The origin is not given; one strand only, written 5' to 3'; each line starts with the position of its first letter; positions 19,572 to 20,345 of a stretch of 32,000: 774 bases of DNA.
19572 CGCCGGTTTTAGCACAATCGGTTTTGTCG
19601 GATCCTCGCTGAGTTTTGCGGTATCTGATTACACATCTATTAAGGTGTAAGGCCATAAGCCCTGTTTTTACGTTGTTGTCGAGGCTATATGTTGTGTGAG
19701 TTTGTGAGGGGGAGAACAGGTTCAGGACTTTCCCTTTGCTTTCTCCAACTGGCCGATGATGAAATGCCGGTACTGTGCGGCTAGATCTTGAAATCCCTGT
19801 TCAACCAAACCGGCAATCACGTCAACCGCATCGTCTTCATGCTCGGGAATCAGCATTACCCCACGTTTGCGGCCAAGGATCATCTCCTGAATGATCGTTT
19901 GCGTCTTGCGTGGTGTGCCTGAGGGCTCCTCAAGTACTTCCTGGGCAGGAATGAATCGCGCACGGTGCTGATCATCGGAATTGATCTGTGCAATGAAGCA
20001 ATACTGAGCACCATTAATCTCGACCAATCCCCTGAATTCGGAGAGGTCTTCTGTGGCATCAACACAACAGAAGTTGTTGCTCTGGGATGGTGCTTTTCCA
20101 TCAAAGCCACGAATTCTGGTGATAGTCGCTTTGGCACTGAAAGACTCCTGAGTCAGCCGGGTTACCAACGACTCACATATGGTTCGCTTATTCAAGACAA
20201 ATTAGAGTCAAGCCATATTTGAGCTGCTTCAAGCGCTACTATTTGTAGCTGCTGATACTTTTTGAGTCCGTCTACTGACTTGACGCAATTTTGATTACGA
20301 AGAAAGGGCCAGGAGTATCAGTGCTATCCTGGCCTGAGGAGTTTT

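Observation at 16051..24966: A ~55-bp imperfect direct repeat of the tmRNA 3' end delimits an 8.9-kb insertion, and the terminal hairpin is preserved by a compensatory change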

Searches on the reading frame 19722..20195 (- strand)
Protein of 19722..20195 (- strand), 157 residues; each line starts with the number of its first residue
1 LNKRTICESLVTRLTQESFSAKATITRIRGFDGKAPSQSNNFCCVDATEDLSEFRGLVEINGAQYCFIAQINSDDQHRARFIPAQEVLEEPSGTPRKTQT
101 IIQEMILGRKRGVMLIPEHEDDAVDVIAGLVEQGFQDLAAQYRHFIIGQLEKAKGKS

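Call 9: search_protein_families(library=pfam, proteins=[window:19722-20195:-], max_evalue=0.01)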
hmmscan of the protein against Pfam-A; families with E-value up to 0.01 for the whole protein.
window:19722-20195:- (157 aa): 0 families

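Call 48: search_protein_families(library=phrogs, proteins=[window:19722-20195:-], max_evalue=0.01)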
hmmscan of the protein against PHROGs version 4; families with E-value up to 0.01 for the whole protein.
window:19722-20195:- (157 aa): 0 families

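Call 96: search_protein_families(library=padloc, proteins=[window:19722-20195:-], max_evalue=0.01)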
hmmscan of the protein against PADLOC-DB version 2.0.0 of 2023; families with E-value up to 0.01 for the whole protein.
window:19722-20195:- (157 aa): 0 families

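Call 97: search_protein_families(library=ncbifam, proteins=[window:19722-20195:-], max_evalue=0.01)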
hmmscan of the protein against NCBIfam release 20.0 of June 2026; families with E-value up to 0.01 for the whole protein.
window:19722-20195:- (157 aa): 0 families
